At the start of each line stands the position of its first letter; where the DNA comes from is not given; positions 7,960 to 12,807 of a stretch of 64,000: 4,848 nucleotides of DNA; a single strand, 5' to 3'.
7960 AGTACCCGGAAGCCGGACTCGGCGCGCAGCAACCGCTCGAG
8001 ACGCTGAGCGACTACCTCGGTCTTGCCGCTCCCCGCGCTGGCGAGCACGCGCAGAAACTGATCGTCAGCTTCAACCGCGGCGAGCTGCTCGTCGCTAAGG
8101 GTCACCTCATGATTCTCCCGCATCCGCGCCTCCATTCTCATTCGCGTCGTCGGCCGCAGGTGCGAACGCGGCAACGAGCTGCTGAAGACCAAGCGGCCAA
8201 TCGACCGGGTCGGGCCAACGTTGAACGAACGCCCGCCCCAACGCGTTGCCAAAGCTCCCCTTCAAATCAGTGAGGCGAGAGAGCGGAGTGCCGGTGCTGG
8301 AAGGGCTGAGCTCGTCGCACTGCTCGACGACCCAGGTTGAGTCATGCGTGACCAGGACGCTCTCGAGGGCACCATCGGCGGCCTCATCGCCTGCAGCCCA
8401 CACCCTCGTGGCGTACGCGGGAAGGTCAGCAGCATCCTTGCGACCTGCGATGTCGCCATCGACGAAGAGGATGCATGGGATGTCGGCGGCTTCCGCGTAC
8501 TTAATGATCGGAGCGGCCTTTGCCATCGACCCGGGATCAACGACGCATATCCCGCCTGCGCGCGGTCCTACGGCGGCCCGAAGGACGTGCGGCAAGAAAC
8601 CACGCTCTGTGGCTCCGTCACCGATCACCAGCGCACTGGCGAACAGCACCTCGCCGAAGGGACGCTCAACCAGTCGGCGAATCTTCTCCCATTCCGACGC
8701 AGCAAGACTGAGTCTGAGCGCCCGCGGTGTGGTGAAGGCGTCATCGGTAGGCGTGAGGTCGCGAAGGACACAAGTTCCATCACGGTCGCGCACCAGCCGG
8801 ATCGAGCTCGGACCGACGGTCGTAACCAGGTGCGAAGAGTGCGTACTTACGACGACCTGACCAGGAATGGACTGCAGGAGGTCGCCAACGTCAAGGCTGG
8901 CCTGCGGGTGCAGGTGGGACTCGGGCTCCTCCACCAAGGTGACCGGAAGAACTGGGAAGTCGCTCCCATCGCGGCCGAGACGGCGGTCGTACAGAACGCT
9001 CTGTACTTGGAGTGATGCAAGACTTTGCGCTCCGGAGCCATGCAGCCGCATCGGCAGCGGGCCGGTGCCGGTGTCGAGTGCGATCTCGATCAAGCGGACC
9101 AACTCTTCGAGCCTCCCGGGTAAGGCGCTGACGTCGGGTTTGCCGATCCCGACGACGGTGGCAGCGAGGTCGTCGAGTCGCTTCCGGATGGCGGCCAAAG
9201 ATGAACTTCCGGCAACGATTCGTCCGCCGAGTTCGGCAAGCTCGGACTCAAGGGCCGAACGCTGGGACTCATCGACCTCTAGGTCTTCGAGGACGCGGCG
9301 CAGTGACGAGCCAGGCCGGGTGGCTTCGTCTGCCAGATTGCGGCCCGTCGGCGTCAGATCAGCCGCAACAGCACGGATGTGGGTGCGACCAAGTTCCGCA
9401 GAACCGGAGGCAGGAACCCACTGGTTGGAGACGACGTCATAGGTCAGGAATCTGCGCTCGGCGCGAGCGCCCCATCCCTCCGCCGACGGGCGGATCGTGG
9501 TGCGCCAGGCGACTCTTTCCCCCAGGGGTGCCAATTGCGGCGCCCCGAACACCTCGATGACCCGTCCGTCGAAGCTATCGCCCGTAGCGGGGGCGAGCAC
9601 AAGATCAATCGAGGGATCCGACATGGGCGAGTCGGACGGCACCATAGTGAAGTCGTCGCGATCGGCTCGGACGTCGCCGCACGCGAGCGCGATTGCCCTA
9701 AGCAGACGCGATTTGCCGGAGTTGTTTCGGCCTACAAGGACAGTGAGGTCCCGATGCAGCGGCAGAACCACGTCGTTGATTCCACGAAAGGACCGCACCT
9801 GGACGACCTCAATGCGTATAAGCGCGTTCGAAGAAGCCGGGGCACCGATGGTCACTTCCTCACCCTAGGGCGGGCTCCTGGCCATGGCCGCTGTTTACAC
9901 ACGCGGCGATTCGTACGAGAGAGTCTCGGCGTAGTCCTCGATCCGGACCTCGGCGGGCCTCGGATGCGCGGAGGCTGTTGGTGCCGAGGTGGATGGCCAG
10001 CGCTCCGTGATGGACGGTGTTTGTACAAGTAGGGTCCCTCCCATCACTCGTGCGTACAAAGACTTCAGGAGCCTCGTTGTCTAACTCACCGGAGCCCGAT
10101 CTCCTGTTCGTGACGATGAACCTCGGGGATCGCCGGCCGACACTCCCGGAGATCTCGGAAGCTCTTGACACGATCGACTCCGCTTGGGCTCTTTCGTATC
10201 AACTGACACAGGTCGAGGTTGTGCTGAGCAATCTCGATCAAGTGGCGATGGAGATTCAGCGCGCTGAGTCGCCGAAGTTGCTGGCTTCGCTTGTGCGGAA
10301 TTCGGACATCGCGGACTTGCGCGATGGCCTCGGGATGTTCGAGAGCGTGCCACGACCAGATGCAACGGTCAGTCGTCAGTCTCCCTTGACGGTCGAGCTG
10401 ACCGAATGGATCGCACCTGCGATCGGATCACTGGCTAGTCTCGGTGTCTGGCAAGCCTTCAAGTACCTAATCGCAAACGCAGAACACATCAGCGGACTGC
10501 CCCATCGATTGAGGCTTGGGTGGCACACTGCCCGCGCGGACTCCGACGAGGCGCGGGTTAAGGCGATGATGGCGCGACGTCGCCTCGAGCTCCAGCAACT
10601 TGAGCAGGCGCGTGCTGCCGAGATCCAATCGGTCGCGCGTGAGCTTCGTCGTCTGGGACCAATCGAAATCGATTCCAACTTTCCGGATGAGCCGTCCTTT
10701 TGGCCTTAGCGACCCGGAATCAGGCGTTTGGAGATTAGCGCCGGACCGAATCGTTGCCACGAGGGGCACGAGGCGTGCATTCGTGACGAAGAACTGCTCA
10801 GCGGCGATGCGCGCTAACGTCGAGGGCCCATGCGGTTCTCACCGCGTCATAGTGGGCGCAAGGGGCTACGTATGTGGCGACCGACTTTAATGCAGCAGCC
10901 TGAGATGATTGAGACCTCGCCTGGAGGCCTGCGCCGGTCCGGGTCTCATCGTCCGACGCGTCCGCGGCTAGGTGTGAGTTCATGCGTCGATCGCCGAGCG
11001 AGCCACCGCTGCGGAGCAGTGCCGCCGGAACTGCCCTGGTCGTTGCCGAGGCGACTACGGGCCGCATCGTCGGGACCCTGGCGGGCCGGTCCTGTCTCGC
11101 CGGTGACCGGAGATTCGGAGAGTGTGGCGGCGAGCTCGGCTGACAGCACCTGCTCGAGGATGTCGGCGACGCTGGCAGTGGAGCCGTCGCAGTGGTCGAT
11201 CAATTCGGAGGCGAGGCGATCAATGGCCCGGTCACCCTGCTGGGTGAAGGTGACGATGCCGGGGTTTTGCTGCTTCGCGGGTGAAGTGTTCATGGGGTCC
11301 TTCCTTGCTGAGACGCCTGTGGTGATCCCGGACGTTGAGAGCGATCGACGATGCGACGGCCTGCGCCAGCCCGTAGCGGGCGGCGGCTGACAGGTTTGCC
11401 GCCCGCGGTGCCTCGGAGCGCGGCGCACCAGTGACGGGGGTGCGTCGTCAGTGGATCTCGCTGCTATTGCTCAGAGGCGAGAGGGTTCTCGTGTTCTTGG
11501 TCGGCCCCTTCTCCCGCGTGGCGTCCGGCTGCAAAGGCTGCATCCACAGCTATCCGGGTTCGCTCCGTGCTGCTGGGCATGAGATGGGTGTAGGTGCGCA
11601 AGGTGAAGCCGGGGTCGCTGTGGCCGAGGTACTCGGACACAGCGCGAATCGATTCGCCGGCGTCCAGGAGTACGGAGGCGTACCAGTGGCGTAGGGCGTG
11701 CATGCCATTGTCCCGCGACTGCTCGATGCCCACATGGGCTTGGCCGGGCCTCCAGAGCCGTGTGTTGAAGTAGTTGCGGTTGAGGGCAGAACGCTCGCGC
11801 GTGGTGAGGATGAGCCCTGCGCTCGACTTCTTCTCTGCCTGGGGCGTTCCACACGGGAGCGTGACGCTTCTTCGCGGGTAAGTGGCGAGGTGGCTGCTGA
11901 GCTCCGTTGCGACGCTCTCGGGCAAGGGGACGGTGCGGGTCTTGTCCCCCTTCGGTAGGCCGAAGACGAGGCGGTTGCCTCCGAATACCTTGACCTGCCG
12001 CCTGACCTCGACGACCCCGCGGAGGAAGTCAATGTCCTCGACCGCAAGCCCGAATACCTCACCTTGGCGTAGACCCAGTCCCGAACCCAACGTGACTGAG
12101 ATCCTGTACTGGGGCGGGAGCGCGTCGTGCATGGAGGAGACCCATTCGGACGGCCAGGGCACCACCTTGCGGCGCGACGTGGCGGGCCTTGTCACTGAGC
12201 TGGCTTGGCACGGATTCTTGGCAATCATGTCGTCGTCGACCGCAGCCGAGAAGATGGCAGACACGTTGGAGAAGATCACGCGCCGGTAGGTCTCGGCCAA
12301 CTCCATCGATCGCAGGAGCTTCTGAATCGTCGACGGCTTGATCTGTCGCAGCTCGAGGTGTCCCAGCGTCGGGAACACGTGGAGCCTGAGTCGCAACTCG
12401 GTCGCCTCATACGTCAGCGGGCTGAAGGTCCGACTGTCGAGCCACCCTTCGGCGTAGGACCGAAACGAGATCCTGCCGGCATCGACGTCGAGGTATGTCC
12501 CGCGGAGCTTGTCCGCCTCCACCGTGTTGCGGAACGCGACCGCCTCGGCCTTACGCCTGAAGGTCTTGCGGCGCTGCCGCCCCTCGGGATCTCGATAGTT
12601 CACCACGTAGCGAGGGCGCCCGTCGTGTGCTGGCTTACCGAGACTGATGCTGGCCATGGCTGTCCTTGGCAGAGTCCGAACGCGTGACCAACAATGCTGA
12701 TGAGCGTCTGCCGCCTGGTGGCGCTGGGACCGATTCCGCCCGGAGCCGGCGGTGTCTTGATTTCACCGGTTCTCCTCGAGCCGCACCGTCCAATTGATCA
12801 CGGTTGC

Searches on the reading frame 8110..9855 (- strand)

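Call 48: search_protein_families(library=padloc, proteins=[window:8110-9855:-], max_evalue=0.001)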
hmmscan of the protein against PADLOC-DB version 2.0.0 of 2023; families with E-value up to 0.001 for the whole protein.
window:8110-9855:- (582 aa): 114 families (the best 25 are shown)
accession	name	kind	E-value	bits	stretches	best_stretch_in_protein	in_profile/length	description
PDLC00067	GajA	-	7.3e-65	217.6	1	13-473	3-465/604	AAA ATPase domain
PDLC00094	GajA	-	9.8e-44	147.8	2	190-477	186-463/569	AAA ATPase domain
PDLC00062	GajA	-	4.7e-33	112.5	2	187-363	184-363/639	AAA ATPase domain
PDLC02358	Old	-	6.6e-27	92.5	2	303-474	285-454/578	Old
PDLC00070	GajA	-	1.2e-24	85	2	167-488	155-469/596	AAA ATPase domain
PDLC00073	GajA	-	1.4e-20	71.8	1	16-428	4-413/589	AAA ATPase domain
PDLC02979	AriA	-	3.2e-20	71.3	2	266-344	294-373/373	-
PDLC00093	GajA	-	3.4e-20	70.3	2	267-428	342-516/736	AAA ATPase domain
PDLC00095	GajA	-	2.2e-19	67.5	2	264-429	352-528/752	AAA ATPase domain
PDLC02980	AriA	-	5.9e-19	67.1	2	250-344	220-303/304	-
PDLC00063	GajA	-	7.1e-19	65.8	2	266-425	309-476/679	AAA ATPase domain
PDLC00092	GajA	-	5.3e-17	59.6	2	287-426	299-425/604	AAA ATPase domain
PDLC04178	HEC-01A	-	9.3e-17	59.1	2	11-57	5-50/399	-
PDLC00090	GajA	-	2.6e-16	57.4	1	14-428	2-437/659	AAA ATPase domain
PDLC00082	GajA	-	3.2e-16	56.8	2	290-427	365-494/694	AAA ATPase domain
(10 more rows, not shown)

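Call 49: search_protein_families(library=pfam, proteins=[window:8110-9855:-], max_evalue=0.001)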
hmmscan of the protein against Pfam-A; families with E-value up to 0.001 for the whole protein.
window:8110-9855:- (582 aa): 6 families
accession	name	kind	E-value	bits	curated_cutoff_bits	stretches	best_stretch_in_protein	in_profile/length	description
PF13175.12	AAA_15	-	3.7e-19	70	32.1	2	15-57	3-45/374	AAA ATPase domain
PF11398.14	DUF2813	-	1.6e-16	61.1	21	2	304-363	285-345/372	Protein of unknown function (DUF2813)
PF13304.12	AAA_21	-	7.9e-16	59.4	27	2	261-344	227-303/304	AAA domain, putative AbiEii toxin, Type IV TA system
PF20469.4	OLD-like_TOPRIM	-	2e-06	28.7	23.2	1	404-468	1-67/67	Overcoming lysogenization defect protein-like, TOPRIM domain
PF02463.25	SMC_N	-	5.8e-06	26.3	40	1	13-60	3-49/220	RecF/RecN/SMC N terminal domain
PF13476.12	AAA_23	-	1.2e-05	26.5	27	1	19-65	3-49/201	AAA domain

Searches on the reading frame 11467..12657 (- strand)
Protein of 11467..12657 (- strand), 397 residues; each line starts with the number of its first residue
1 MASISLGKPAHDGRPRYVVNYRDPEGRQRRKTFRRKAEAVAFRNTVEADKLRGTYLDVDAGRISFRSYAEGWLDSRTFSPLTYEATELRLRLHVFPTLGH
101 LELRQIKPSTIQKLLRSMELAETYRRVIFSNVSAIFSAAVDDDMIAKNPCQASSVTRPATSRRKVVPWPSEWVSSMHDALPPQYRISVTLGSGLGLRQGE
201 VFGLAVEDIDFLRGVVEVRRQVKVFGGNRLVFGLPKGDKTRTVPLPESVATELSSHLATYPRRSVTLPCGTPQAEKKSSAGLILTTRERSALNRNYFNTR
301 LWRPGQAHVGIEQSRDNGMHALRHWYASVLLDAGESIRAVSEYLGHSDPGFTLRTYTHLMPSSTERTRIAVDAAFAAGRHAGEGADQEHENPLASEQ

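Call 48: search_protein_families(library=padloc, proteins=[window:11467-12657:-], max_evalue=0.001)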
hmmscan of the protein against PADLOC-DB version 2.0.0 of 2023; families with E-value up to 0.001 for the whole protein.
window:11467-12657:- (397 aa): 0 families

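Call 49: search_protein_families(library=pfam, proteins=[window:11467-12657:-], max_evalue=0.001)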
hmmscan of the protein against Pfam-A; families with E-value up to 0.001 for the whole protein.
window:11467-12657:- (397 aa): 3 families
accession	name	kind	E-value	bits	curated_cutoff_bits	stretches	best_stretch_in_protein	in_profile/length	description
PF00589.27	Phage_integrase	-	1.6e-16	61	27.1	1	185-359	25-168/172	Phage integrase family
PF22022.2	Phage_int_M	-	5.7e-08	33.3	27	1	65-152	1-92/96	Phage integrase central domain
PF14659.12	Phage_int_SAM_3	-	1.6e-07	31.8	22.6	1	65-115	2-54/58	Phage integrase, N-terminal SAM-like domain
